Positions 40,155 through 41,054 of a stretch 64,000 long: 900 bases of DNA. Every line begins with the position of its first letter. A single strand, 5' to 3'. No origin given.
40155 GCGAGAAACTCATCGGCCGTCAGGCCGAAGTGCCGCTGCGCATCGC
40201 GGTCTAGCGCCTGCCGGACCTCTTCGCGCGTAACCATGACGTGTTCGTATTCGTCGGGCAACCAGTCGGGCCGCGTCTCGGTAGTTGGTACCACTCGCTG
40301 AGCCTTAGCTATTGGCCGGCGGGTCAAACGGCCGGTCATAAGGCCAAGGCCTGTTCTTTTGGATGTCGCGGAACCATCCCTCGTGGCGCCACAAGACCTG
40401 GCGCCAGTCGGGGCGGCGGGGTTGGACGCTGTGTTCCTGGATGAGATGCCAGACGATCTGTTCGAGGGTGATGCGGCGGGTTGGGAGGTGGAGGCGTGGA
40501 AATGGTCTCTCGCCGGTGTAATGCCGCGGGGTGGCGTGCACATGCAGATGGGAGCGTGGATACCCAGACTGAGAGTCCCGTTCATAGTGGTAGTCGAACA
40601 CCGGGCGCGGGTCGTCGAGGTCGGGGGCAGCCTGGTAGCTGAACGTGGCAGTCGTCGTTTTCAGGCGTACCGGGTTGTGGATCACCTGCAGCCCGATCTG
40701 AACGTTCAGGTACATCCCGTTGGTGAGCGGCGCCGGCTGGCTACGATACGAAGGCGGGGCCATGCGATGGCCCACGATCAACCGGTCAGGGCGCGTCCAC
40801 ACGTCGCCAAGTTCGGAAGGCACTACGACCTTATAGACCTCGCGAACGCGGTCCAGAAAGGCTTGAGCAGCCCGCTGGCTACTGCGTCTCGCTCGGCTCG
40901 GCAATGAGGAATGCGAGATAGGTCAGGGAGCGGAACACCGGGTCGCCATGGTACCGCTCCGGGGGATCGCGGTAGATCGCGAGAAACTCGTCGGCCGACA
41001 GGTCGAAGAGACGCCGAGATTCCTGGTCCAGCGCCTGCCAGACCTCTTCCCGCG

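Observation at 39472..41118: Tandemly duplicated, translationally coupled two-gene module of unknown function (TA- or defence-like)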

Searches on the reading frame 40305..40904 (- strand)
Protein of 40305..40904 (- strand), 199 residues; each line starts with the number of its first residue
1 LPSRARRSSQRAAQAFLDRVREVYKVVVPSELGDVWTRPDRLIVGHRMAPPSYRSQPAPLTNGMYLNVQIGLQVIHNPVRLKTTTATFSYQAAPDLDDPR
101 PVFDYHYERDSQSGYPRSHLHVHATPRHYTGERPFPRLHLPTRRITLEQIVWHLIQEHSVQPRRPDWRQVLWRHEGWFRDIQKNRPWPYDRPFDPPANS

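Call 5: search_protein_families(library=pfam, proteins=[window:40305-40904:-], max_evalue=1)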
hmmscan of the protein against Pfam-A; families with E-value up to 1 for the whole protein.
window:40305-40904:- (199 aa): 0 families

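Call 6: search_protein_families(library=padloc, proteins=[window:40305-40904:-], max_evalue=1)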
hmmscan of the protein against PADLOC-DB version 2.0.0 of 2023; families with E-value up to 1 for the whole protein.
window:40305-40904:- (199 aa): 0 families

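Call 7: search_protein_families(library=ncbifam, proteins=[window:40305-40904:-], max_evalue=1)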
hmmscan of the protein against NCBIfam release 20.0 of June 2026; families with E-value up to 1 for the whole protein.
window:40305-40904:- (199 aa): 0 families

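Call 8: search_protein_families(library=phrogs, proteins=[window:40305-40904:-], max_evalue=1)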
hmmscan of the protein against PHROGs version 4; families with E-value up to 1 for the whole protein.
window:40305-40904:- (199 aa): 0 families

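Call 10: find_homologous_proteins(query=window:40305-40904:-, max_evalue=0.01)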
Query window:40305-40904:- (199 aa): 73 proteins with E <= 0.01 among 175 candidates.
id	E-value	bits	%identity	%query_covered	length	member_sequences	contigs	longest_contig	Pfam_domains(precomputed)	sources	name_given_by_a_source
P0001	1.3e-93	330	82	87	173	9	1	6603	-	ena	-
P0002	4.5e-89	315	79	86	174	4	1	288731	-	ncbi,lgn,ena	-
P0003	6.3e-89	315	70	98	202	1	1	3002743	-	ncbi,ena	-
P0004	8.1e-89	315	69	99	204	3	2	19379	-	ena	-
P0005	2.6e-88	313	70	100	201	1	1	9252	-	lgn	-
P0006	7.0e-87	308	77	87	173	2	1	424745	-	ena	-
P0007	2.2e-85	303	67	100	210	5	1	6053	-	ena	-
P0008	4.5e-84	299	67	98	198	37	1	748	-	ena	-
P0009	1.4e-83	297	75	87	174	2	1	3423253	-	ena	-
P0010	7.8e-78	279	62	100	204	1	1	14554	-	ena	-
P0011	2.5e-77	277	71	84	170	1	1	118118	-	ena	-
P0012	3.1e-76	273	73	79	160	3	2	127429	-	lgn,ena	-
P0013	6.0e-76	273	74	78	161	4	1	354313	-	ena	-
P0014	2.1e-74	267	74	76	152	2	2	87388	-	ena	-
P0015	2.3e-74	267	72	80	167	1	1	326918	-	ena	-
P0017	3.9e-74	267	61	99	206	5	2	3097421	-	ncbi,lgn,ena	-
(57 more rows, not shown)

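Call 13: find_encoding_contigs(protein=P0003, flank=8000, max_places=3)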
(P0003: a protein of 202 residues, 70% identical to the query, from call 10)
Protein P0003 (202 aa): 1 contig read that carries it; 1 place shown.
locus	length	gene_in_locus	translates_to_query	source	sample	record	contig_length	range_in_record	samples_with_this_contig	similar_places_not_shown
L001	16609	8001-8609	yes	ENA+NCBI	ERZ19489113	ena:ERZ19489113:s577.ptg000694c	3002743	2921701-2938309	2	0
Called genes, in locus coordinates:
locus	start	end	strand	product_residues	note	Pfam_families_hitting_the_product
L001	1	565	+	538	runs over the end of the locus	PF00005:ABC_tran, PF03308:MeaB (faint), PF13555:AAA_29 (faint), PF02463:SMC_N (faint), PF13476:AAA_23 (faint), PF13304:AAA_21 (weak), PF12848:ABC_tran_Xtn, PF00005:ABC_tran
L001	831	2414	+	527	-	PF26550:Tricorn_2nd (faint)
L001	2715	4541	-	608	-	PF00009:GTP_EFTU, PF22042:EF-G_D2, PF03144:GTP_EFTU_D2, PF00679:EFG_C, PF06421:LepA_C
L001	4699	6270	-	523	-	PF03023:MurJ, PF01554:MatE (weak)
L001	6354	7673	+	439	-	PF13439:Glyco_transf_4 (faint), PF13692:Glyco_trans_1_4 (faint), PF00534:Glycos_transf_1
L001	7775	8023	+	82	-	-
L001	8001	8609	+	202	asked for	-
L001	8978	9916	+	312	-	-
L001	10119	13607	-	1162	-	PF18135:Type_ISP_C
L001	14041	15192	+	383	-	PF03065:Glyco_hydro_57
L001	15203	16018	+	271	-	PF00248:Aldo_ket_red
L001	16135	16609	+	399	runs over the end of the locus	PF08323:Glyco_transf_5 (weak), PF13439:Glyco_transf_4, PF13579:Glyco_trans_4_4, PF20706:GT4-conflict, PF00534:Glycos_transf_1, PF13692:Glyco_trans_1_4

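Call 14: find_encoding_contigs(protein=P0017, flank=8000, max_places=3)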
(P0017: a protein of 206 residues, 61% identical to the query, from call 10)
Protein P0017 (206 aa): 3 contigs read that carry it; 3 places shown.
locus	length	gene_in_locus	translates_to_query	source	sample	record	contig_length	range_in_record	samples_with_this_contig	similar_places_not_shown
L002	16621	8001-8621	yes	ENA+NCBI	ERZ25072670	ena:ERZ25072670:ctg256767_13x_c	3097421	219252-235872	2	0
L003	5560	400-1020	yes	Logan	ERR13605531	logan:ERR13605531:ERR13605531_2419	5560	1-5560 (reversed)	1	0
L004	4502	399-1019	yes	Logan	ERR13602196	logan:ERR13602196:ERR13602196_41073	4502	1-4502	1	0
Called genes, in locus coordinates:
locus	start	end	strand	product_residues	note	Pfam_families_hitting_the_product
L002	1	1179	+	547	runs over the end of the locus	PF03023:MurJ, PF13440:Polysacc_synt_3 (faint), PF01554:MatE (weak)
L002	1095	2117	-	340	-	PF03602:Cons_hypoth95 (faint), PF01555:N6_N4_Mtase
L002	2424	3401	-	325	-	PF05598:DUF772, PF01609:DDE_Tnp_1, PF13359:DDE_Tnp_4 (weak), PF13612:DDE_Tnp_1_3, PF13586:DDE_Tnp_1_2 (weak), PF13751:DDE_Tnp_1_6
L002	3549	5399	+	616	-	PF00009:GTP_EFTU, PF03144:GTP_EFTU_D2 (weak), PF22042:EF-G_D2 (weak), PF00679:EFG_C, PF06421:LepA_C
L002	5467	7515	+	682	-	PF00270:DEAD (faint), PF04851:ResIII, PF17757:UvrB_inter, PF27431:UvrB_3rd, PF00271:Helicase_C, PF12344:UvrB, PF02151:UVR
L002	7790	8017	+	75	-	-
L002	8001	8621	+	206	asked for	-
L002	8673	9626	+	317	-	PF02086:MethyltransfD12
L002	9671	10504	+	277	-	PF12183:NotI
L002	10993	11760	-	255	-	PF04255:DUF433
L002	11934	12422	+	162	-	PF01230:HIT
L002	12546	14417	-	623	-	PF00089:Trypsin (weak), PF13365:Trypsin_2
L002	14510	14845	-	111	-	-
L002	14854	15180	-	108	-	PF02604:PhdYeFM_antitox (weak)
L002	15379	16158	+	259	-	-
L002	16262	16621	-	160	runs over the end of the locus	PF00293:NUDIX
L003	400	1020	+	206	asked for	-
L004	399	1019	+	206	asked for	-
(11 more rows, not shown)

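Call 18: search_solved_structures(query=A1, max_evalue=10, show_alignments=2)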
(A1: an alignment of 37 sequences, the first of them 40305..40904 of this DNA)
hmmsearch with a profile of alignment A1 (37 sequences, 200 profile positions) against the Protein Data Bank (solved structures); distinct sequences matched with E-value up to 10: 1.
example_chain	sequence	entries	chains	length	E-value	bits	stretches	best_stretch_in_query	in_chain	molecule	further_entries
3kk4_A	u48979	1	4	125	0.55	12.7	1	118-158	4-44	uncharacterized protein BP1543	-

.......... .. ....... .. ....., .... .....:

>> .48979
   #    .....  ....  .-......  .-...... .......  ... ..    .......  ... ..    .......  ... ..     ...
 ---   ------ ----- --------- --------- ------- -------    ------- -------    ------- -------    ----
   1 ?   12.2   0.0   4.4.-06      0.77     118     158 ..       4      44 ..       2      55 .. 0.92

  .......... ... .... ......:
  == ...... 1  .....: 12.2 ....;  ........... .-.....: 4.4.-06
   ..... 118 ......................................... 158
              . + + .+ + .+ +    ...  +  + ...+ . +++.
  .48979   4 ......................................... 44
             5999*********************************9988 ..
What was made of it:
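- Tried and rejected: A weak hit of B to 3kk4 (E 0.55, call 18) was dropped.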

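Call 19: find_related_loci(query=A1, collection=genome_contigs, flank=10000)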
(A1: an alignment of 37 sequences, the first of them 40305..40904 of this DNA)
Query A1 (199 aa) in genome_contigs; peptide patterns used: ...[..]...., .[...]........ (x = any residue, [..] = any of these).
71 stretches matched a pattern; 36 encode a relative of the query (tblastn E <= 1e-3); 35 distinct loci.
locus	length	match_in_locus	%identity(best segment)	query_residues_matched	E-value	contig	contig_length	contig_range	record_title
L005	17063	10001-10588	78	1-196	6e-102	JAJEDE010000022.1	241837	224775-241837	MAG: Chloroflexota bacterium isolate jk18xAbins.55 k141_298095, whole genome shotgun sequence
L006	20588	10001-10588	70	6-199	6e-90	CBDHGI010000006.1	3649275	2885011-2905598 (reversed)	MAG: Chloroflexota bacterium isolate cca356c8-8f3a-46e1-bc14-440367fe4ecb genome assembly, contig: chromosome_2, whole g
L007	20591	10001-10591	70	1-196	5e-90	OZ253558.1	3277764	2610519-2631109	MAG: Chloroflexota bacterium isolate faa4938b-925b-4a81-b3a1-ab9e0e292ea9 genome assembly, chromosome: 1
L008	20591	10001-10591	70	1-196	3e-90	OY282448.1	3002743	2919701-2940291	MAG: uncultured Chloroflexota bacterium genome assembly, chromosome: 1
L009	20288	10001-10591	72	5-199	1e-92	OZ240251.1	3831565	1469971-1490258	MAG: Chloroflexota bacterium isolate d34784d7-597f-4c6c-9d13-8b2b1f638dff genome assembly, chromosome: 1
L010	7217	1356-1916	71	1-187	1e-86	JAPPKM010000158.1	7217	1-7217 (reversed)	MAG: Chloroflexota bacterium isolate RHO2_bin_72 NODE_10699_length_7217_cov_9.468165, whole genome shotgun sequence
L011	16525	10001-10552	68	16-199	1e-84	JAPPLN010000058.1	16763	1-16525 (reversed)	MAG: Chloroflexota bacterium isolate RHO3_bin_23 NODE_5117_length_16763_cov_32.780464, whole genome shotgun sequence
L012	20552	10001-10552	67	16-199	4e-84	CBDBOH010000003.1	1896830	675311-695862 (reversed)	MAG: Chloroflexota bacterium isolate 6ed94c95-c701-4cc9-8e12-bdeb5c957f40 genome assembly, contig: contig_3, whole genom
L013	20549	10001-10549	70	5-185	2e-84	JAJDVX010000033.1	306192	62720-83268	MAG: Chloroflexota bacterium isolate jk18x22bins.70 k141_230506, whole genome shotgun sequence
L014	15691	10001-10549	71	5-185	7e-84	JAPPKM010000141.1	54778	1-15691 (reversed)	MAG: Chloroflexota bacterium isolate RHO2_bin_72 NODE_968_length_54778_cov_12.132211, whole genome shotgun sequence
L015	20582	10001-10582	72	5-196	3e-91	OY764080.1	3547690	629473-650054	MAG: Chloroflexota bacterium isolate a04a8705-9522-4335-bb9c-b9bb47e5c42e genome assembly, chromosome: 1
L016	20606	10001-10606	63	1-197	1e-82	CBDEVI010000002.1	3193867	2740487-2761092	MAG: Chloroflexota bacterium isolate f820a594-4fe9-4b7b-8cc4-7fafcfd9b253 genome assembly, contig: contig_2, whole genom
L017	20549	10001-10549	70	5-185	1e-81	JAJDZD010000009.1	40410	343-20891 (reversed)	MAG: Chloroflexota bacterium isolate jk18x40bins.16 k141_1371692, whole genome shotgun sequence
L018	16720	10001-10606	62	1-198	6e-79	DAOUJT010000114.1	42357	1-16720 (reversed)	MAG TPA_asm: Chloroflexota bacterium isolate S34_278 k113_290756, whole genome shotgun sequence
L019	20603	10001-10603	60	1-198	2e-76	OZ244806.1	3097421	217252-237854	MAG: Chloroflexota bacterium isolate 600da572-970b-48f2-b46a-9436f58df6f3 genome assembly, chromosome: 1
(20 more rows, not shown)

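Call 22: predict_structure(alignment_id=A1)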
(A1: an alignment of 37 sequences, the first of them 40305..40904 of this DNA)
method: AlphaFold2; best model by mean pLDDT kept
length: 199 residues; sequences in the alignment: 37
mean_pLDDT: 82.0   pTM: 0.80
mean pLDDT of the five models: 82.0, 81.1, 80.0, 78.0, 62.4
residues with pLDDT >= 90: 82; 70-90: 74; 50-70: 32; < 50: 11
segments of 3 or more residues with pLDDT < 50: 132-139
pLDDT, mean of each block of 10 residues (from residue 1): 80 91 95 92 90 89 94 89 91 88 87 81 62 48 76 90 94 75 59 66
secondary structure, 60 per line:
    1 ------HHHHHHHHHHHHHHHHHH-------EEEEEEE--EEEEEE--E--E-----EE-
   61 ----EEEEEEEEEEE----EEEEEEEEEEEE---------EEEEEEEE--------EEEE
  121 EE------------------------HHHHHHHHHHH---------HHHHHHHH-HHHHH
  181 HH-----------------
elements in order: H7-24 E32-38 E41-46 E65-75 E80-91 E101-108 E117-122 H147-157 H167-174 H176-182
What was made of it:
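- On TumE toxin family (Pfam PF20126 / NCBIfam NF045777): The B model has helix 7-24, six long strands plus short bridges at 32-122, and helix 147-157, followed by two extra helices (call 22).
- The B model (pLDDT 82, pTM 0.80) has two core helices on an antiparallel sheet (call 22). The invariant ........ loop is modelled with low confidence (pLDDT <50 at residues 132-139; call 22).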

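Call 34: search_protein_representatives(alignment_id=A1)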
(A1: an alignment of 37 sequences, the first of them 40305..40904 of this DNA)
Query: 37 sequences, 200 profile positions. Proteins with E-value up to 0.001 (for the whole library): 1300; up to 1e-10: 191; up to 1e-30: 13. The best 150 are listed.
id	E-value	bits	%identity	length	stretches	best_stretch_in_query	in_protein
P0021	3.1e-103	359.6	-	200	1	1-198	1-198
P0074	6.7e-60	218.2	-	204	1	3-197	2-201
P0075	1.6e-56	207.1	-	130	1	35-155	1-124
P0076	1.3e-55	204.1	-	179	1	29-176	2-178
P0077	7.3e-50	185.4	-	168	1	39-194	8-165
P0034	1.5e-46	174.6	-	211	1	30-140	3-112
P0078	1.8e-46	174.3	-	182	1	48-152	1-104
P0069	3.8e-45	170.0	-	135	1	64-198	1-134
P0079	5.6e-44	166.2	-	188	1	7-197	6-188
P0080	9.5e-40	152.4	-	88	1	64-152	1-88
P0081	9.3e-39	149.2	-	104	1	125-199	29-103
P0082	3.8e-33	130.8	-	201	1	5-186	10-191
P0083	1.1e-31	126.0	-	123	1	85-197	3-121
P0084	4.4e-28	114.3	-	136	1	56-186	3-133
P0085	6.2e-25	104.0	-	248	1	35-138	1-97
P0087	1.4e-24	102.8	-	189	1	10-178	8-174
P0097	8.3e-19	84.0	-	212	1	53-183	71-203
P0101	3.6e-18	81.9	-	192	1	5-182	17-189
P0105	1.8e-17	79.6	-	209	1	56-158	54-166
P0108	5.2e-17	78.2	-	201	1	55-187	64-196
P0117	7.7e-16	74.3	-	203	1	8-186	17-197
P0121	3.0e-15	72.4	-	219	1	55-183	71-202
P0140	7.4e-14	67.9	-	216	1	51-184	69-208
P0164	8.0e-13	64.5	-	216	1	27-183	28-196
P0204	6.9e-12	61.4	-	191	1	69-181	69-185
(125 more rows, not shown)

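Call 35: search_protein_families(library=pfam, proteins=[P0082, P0087, P0097, P0101, P0105, P0108, P0117, P0121, P0140, P0164], max_evalue=0.1)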
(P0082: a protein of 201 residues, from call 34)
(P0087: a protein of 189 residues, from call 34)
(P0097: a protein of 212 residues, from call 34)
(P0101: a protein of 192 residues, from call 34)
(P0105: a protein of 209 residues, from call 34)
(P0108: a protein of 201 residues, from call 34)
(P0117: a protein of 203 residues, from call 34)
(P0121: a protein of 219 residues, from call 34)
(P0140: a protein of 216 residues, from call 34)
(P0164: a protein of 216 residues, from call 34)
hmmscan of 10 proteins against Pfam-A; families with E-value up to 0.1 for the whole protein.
P0082 (201 aa): 1 family
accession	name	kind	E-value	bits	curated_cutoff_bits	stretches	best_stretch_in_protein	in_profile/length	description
PF20126.4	TumE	-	0.023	15.1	23.4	1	86-130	19-60/81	Toxin TumE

P0087 (189 aa): 1 family
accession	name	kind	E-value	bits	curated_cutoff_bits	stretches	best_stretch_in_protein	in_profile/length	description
PF24483.1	DUF7582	-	0.025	14.3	27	1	57-88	165-196/200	Domain of unknown function (DUF7582)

P0097 (212 aa): 0 families

P0101 (192 aa): 0 families

P0105 (209 aa): 0 families

P0108 (201 aa): 0 families

P0117 (203 aa): 0 families

P0121 (219 aa): 1 family
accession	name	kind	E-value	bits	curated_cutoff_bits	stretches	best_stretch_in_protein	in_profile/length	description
PF20126.4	TumE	-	9.3e-05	22.8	23.4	1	75-141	2-60/81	Toxin TumE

P0140 (216 aa): 0 families

P0164 (216 aa): 0 families
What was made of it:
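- On TumE toxin family (Pfam PF20126 / NCBIfam NF045777): The B-family profile reaches P0121 at E 3e-15 (call 34), and P0121 scores 22.8 bits on TumE (call 35).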

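Call 36: search_protein_families(library=pfam, alignment_id=A2, max_evalue=0.00001)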
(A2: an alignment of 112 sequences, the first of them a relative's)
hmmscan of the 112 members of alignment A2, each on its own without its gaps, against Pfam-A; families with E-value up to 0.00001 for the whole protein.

A. member 1, L001:8657-8980:- (107 aa): 0 families

B. families by the number of members that match (of 112 scanned): 65 families (the first 25 are shown)
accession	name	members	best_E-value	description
PF04255.20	DUF433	4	2.4e-12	Protein of unknown function (DUF433)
PF01041.23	DegT_DnrJ_EryC1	3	1.6e-85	DegT/DnrJ/EryC1/StrS aminotransferase family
PF18135.7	Type_ISP_C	3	5.2e-78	Type ISP C-terminal specificity domain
PF01370.27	Epimerase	3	6.1e-60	NAD dependent epimerase/dehydratase family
PF16363.11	GDP_Man_Dehyd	3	3.9e-54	GDP-mannose 4,6 dehydratase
PF13365.12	Trypsin_2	3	1.7e-29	Trypsin-like peptidase domain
PF07676.18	PD40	3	4.5e-26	WD40-like Beta Propeller Repeat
PF04321.23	RmlD_sub_bind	3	1.9e-22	RmlD substrate binding domain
PF01073.25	3Beta_HSD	3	3.6e-22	3-beta hydroxysteroid dehydrogenase/isomerase family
PF02719.21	Polysacc_synt_2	3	2.6e-17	Polysaccharide biosynthesis protein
PF07993.18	NAD_binding_4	3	1.8e-16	Male sterility protein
PF13460.12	NAD_binding_10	3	2.5e-15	NAD(P)H-binding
PF03372.29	Exo_endo_phos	3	3.1e-12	Endonuclease/Exonuclease/phosphatase family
PF00930.27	DPPIV_N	3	2.4e-10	Dipeptidyl peptidase IV (DPP IV) N-terminal region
PF01442.23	Apolipoprotein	3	9.1e-10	Apolipoprotein A1/A4/E domain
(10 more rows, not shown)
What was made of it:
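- Restriction-modification genes lie directly downstream in related loci: a Dam-like methyltransferase plus NotI in L002 (call 14), and Type ISP enzymes in L001 and two other loci (calls 13, 36). The downstream genes are heterogeneous and include ordinary sugar-metabolism genes (call 36).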

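Call 38: search_protein_families(library=ncbifam, proteins=[P0082, P0087, P0097, P0101, P0105, P0108, P0117, P0121, P0140, P0164], max_evalue=0.1)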
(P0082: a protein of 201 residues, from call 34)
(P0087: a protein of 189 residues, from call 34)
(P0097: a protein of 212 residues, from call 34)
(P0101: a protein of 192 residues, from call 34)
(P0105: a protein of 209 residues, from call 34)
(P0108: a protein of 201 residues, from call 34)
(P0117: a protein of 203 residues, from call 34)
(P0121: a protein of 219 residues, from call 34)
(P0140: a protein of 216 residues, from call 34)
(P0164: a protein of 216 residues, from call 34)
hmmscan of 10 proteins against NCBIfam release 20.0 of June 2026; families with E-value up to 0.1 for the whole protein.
P0082 (201 aa): 1 family
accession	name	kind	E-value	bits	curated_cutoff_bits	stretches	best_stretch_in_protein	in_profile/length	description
NF045777.1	TumE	equivalog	0.024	14.6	90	1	28-111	12-87/122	toxin TumE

P0087 (189 aa): 0 families

P0097 (212 aa): 0 families

P0101 (192 aa): 0 families

P0105 (209 aa): 0 families

P0108 (201 aa): 2 families
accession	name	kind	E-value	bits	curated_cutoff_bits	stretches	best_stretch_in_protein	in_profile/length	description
NF045512.1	PyrPipCarbRedLhpI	equivalog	0.036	13.2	400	0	24-91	186-249/298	bifunctional Delta(1)-pyrroline-2-carboxylate/Delta(1)-piperideine-2-carboxylate reductase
NF005603.0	PRK07340.1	equivalog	0.042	13.1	266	1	23-90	190-253/307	delta(1)-pyrroline-2-carboxylate reductase family protein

P0117 (203 aa): 0 families

P0121 (219 aa): 0 families

P0140 (216 aa): 0 families

P0164 (216 aa): 2 families
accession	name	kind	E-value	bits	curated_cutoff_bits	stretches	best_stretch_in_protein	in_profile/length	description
NF011716.0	PRK15137.1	equivalog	0.051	13.5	372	1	51-118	158-225/235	deoxyribonuclease I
NF004607.0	PRK05935.1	equivalog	0.099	12.4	219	0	42-90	124-170/190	biotin--protein ligase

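Call 43: search_protein_families(library=pfam, alignment_id=A3, max_evalue=0.1)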
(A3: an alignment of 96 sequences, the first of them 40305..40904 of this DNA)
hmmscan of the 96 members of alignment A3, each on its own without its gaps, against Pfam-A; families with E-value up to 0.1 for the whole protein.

A. member 1, window:40305-40904:- (199 aa): 0 families

B. families by the number of members that match (of 96 scanned): 15 families
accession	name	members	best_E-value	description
PF20126.4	TumE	11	2e-05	Toxin TumE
PF03671.20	Ufm1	2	0.042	Ubiquitin fold modifier 1 protein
PF06784.16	UPF0240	1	0.0011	Uncharacterised protein family (UPF0240)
PF15210.11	SFTA2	1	0.0026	Surfactant-associated protein 2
PF21645.3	FakA-like_M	1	0.021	Fatty acid kinase subunit A-like, middle domain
PF19583.5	ODP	1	0.024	ODP family beta lactamase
PF24483.1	DUF7582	1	0.025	Domain of unknown function (DUF7582)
PF09703.15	Cas_Csa4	1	0.025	CRISPR-associated protein (Cas_Csa4)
PF10053.14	DUF2290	1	0.027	Uncharacterized conserved protein (DUF2290)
PF04453.20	LptD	1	0.03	LPS transport system D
PF12930.12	DUF3836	1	0.038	Family of unknown function (DUF3836)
PF25606.1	SH3b_P2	1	0.045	SH3b_P2 domain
PF18405.6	SLC25_like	1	0.073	Mitochondrial SLC25 homolog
PF07283.16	TrbH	1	0.073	Conjugal transfer protein TrbH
PF03544.19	TonB_C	1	0.088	Gram-negative bacterial TonB protein C-terminal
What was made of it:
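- Every other family is hit by 1-2 members (call 43).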

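Call 44: search_solved_structures(query=A3, max_evalue=10, show_alignments=3)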
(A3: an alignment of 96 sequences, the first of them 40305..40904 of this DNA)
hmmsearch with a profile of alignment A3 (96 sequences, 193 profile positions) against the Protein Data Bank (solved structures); distinct sequences matched with E-value up to 10: 0.
